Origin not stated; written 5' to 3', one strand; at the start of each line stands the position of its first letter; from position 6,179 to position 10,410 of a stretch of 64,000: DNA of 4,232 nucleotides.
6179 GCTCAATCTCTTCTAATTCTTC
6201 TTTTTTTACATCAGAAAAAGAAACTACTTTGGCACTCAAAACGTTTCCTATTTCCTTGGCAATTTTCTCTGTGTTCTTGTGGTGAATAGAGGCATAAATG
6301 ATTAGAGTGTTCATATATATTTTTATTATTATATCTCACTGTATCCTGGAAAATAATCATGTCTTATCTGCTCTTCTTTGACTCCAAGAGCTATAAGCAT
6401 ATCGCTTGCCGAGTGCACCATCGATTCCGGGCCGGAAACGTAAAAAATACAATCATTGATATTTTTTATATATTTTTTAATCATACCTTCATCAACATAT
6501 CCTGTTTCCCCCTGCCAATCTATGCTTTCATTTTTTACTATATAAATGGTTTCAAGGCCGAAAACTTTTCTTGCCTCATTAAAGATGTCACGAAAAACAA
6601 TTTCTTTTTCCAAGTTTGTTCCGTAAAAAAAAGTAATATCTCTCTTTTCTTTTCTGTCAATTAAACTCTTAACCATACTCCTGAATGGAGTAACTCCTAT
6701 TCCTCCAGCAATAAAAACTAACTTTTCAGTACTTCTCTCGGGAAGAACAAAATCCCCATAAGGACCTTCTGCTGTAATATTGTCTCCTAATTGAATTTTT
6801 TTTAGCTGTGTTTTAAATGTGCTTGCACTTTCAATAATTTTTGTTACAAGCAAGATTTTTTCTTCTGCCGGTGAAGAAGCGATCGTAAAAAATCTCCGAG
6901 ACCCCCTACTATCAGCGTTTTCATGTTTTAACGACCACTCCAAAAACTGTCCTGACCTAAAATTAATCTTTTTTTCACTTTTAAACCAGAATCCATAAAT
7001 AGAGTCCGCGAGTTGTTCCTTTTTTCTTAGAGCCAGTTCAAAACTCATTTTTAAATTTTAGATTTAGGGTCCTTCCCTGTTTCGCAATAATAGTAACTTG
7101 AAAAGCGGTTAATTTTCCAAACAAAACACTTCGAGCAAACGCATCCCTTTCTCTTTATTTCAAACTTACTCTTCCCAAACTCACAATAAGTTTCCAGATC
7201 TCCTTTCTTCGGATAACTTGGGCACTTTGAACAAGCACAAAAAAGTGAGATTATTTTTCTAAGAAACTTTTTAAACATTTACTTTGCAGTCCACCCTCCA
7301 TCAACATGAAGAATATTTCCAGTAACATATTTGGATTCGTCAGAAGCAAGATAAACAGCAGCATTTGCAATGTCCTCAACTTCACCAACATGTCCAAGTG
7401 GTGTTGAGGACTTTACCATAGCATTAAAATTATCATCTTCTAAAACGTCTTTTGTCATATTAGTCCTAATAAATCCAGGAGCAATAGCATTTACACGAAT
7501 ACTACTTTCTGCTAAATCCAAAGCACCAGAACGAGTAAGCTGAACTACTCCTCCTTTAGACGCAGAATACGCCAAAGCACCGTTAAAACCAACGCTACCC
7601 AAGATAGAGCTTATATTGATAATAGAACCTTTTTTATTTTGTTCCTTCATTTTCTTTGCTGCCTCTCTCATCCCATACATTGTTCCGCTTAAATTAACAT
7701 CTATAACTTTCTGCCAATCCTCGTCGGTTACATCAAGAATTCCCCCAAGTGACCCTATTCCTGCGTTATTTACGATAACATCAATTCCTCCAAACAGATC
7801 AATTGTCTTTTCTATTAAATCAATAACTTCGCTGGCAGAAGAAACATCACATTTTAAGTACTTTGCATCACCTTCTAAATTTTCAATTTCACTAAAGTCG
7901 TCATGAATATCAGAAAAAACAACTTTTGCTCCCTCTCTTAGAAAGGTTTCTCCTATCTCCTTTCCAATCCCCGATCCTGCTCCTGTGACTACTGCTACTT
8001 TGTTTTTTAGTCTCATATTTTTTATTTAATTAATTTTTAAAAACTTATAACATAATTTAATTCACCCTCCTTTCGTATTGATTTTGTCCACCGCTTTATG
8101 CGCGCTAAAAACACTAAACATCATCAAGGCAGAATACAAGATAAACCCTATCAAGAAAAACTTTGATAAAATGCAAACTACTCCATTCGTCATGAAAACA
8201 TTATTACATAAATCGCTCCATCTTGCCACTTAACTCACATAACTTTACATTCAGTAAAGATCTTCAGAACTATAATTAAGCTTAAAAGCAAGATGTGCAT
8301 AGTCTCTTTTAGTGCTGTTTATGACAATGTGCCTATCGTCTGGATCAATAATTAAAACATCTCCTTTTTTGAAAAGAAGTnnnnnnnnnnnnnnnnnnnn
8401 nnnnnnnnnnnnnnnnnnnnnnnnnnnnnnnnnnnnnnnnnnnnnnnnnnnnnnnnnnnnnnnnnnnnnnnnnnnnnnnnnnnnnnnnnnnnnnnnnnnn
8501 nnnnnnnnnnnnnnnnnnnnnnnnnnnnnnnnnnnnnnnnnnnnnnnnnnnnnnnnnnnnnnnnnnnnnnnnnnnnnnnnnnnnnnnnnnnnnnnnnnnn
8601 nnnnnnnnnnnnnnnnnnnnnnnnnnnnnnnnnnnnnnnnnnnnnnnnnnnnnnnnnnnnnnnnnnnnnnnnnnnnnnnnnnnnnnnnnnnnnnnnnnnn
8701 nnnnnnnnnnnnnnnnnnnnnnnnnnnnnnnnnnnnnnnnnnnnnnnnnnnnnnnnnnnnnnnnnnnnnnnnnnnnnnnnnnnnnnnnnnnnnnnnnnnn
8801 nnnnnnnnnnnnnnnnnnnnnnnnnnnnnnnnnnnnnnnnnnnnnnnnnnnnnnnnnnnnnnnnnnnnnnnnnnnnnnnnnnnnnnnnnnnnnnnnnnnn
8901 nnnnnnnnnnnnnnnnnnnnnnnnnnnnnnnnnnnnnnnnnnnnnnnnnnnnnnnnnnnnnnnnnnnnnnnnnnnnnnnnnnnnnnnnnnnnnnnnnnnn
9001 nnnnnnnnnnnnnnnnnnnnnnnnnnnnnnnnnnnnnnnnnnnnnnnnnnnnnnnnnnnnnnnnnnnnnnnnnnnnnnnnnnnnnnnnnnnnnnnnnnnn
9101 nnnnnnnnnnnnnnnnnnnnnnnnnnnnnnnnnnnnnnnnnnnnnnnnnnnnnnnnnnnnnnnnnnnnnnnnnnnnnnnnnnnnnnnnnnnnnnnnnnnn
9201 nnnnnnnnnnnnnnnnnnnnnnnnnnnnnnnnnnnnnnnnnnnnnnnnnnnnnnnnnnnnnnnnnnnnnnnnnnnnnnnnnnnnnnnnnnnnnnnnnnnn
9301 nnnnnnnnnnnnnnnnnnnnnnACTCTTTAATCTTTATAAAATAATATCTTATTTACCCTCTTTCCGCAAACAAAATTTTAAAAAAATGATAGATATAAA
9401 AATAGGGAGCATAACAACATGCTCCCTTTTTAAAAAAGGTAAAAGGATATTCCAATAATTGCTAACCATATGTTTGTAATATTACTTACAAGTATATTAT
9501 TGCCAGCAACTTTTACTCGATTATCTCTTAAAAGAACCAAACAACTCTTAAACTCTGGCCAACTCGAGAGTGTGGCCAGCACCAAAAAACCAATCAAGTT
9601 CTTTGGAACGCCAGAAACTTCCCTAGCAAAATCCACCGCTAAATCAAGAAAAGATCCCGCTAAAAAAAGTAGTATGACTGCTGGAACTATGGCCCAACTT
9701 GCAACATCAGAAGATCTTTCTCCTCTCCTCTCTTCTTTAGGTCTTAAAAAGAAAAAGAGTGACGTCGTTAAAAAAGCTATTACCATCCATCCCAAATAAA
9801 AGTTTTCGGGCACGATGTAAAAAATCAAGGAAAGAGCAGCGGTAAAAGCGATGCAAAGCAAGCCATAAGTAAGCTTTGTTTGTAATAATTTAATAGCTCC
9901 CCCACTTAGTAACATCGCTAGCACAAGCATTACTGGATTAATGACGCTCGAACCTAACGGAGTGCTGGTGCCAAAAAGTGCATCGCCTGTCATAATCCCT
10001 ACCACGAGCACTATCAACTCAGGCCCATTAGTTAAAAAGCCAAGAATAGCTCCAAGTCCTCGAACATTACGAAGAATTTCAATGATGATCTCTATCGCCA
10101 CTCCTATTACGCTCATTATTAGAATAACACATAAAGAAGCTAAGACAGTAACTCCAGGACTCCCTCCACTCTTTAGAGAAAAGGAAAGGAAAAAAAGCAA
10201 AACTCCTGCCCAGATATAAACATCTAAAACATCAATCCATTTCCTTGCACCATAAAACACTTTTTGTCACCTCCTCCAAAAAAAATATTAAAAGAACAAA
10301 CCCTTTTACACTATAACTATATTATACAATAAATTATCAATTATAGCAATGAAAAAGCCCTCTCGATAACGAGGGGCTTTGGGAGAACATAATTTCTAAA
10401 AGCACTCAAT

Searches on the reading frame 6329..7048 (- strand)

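Call 99: search_protein_families(library=pfam, proteins=[window:6329-7048:-], max_evalue=0.0001)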
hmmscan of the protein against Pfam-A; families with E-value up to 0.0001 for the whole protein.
window:6329-7048:- (239 aa): 2 families
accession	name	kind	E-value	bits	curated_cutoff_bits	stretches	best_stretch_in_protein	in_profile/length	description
PF00175.26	NAD_binding_1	-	1.2e-19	71.4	22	1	112-215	1-108/109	Oxidoreductase NAD-binding domain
PF00970.30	FAD_binding_6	-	5e-06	27.2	21.1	1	5-100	2-97/99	Oxidoreductase FAD-binding domain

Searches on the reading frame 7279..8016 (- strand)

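Call 99: search_protein_families(library=pfam, proteins=[window:7279-8016:-], max_evalue=0.0001)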
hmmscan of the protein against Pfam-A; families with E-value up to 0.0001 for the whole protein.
window:7279-8016:- (245 aa): 4 families
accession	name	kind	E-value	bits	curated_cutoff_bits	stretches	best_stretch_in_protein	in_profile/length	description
PF13561.12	adh_short_C2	-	8.8e-72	241.9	27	1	12-243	1-236/236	Enoyl-(Acyl carrier protein) reductase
PF00106.31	adh_short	-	1.7e-58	197.8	26.6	1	6-194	1-193/195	short chain dehydrogenase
PF08659.16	KR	-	6e-12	46.3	22.6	1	9-153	4-152/180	KR domain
PF23441.1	SDR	-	2.6e-07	30.8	27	1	153-241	166-254/258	SDR-like rossmann domain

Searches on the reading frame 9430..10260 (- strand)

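Call 99: search_protein_families(library=pfam, proteins=[window:9430-10260:-], max_evalue=0.0001)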
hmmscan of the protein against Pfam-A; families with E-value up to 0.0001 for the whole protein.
window:9430-10260:- (276 aa): 1 family
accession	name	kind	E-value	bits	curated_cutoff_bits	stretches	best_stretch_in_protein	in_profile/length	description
PF01699.29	Na_Ca_ex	-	3.4e-08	34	24.9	1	191-273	7-87/151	Sodium/calcium exchanger protein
